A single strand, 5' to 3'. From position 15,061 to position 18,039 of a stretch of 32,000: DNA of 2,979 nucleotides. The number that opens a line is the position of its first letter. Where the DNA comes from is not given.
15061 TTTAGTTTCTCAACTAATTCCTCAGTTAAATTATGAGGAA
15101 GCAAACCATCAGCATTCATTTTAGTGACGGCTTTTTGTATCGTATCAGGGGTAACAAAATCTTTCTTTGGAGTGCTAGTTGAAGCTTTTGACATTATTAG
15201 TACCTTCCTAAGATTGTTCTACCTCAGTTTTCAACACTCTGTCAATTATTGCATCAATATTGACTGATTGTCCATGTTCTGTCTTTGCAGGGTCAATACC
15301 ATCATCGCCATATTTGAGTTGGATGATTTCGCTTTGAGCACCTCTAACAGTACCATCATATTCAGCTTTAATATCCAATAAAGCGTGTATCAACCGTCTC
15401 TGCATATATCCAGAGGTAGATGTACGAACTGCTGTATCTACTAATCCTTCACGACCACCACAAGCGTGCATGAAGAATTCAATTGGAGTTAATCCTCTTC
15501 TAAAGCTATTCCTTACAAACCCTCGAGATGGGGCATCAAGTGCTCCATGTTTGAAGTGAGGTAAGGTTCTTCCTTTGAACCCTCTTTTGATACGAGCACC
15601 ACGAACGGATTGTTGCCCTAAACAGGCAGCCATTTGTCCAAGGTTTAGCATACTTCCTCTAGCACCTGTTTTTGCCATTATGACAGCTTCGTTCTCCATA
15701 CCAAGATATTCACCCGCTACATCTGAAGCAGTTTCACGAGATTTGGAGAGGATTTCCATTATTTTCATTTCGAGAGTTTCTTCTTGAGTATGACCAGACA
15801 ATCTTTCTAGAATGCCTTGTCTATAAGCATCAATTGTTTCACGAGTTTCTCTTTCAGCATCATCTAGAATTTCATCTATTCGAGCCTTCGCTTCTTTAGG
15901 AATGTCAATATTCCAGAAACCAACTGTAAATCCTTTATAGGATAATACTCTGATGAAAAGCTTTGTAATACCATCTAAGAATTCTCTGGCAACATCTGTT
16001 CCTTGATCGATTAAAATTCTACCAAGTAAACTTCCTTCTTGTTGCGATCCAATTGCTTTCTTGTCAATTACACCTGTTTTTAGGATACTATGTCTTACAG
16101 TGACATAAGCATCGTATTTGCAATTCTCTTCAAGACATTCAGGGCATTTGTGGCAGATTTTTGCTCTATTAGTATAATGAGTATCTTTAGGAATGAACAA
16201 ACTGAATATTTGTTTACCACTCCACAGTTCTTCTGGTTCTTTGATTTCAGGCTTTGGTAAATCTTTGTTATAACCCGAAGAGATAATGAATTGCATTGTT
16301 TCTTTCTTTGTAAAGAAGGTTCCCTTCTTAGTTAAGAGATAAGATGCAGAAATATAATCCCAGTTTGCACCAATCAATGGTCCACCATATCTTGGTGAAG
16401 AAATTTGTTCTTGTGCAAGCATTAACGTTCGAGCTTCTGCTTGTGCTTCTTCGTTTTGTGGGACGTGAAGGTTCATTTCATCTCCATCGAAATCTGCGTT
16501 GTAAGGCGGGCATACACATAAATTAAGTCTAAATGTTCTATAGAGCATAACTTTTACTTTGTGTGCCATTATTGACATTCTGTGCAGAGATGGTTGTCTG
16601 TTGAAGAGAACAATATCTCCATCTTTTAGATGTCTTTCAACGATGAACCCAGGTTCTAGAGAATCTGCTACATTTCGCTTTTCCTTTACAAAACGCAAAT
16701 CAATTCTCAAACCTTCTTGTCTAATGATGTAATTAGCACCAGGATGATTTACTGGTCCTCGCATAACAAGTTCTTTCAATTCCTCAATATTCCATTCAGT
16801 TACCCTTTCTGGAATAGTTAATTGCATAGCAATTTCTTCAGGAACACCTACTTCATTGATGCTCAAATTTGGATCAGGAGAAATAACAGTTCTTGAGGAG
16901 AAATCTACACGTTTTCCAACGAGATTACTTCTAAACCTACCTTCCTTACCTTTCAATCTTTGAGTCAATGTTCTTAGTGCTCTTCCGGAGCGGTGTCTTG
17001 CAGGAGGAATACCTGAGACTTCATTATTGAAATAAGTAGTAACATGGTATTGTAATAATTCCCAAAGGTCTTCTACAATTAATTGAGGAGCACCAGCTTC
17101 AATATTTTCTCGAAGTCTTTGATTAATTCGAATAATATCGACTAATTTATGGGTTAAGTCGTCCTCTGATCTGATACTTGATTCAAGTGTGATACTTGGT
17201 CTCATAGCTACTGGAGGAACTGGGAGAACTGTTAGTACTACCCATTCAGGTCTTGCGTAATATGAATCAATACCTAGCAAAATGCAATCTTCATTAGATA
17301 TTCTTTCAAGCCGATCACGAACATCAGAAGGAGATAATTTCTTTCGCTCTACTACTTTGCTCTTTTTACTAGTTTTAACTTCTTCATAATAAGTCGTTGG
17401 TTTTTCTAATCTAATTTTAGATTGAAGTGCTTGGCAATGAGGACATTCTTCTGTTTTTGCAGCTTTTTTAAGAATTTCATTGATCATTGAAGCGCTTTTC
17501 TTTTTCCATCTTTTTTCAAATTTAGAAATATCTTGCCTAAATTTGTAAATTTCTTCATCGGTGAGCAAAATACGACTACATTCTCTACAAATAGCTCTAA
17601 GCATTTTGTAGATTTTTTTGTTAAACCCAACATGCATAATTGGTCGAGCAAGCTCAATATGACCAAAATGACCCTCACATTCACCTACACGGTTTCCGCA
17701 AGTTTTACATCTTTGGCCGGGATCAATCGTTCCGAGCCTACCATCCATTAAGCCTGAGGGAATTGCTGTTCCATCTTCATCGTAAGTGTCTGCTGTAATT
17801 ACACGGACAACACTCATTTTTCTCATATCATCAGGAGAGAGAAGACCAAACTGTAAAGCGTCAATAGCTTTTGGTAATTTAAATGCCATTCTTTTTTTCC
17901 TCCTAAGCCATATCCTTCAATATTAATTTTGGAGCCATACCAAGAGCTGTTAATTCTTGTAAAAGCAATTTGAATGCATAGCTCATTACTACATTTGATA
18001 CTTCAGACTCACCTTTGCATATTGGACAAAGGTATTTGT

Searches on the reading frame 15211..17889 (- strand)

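Call 21: search_protein_families(library=pfam, proteins=[window:15211-17889:-], max_evalue=0.001)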
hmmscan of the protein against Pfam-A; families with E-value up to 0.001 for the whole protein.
window:15211-17889:- (893 aa): 5 families
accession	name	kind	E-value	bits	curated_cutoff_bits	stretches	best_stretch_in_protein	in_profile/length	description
PF04997.17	RNA_pol_Rpb1_1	-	1.1e-100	337.5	39.7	1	7-323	2-312/312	RNA polymerase Rpb1, domain 1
PF00623.25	RNA_pol_Rpb1_2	-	3.3e-74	249.1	25.3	1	325-491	1-165/166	RNA polymerase Rpb1, domain 2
PF04983.23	RNA_pol_Rpb1_3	-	1.6e-39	135.8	28.9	1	495-658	1-159/162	RNA polymerase Rpb1, domain 3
PF05000.22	RNA_pol_Rpb1_4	-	2e-30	105.3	24.8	1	689-792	4-107/107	RNA polymerase Rpb1, domain 4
PF04998.22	RNA_pol_Rpb1_5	-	2.1e-24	86.8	28.5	1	799-869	1-67/267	RNA polymerase Rpb1, domain 5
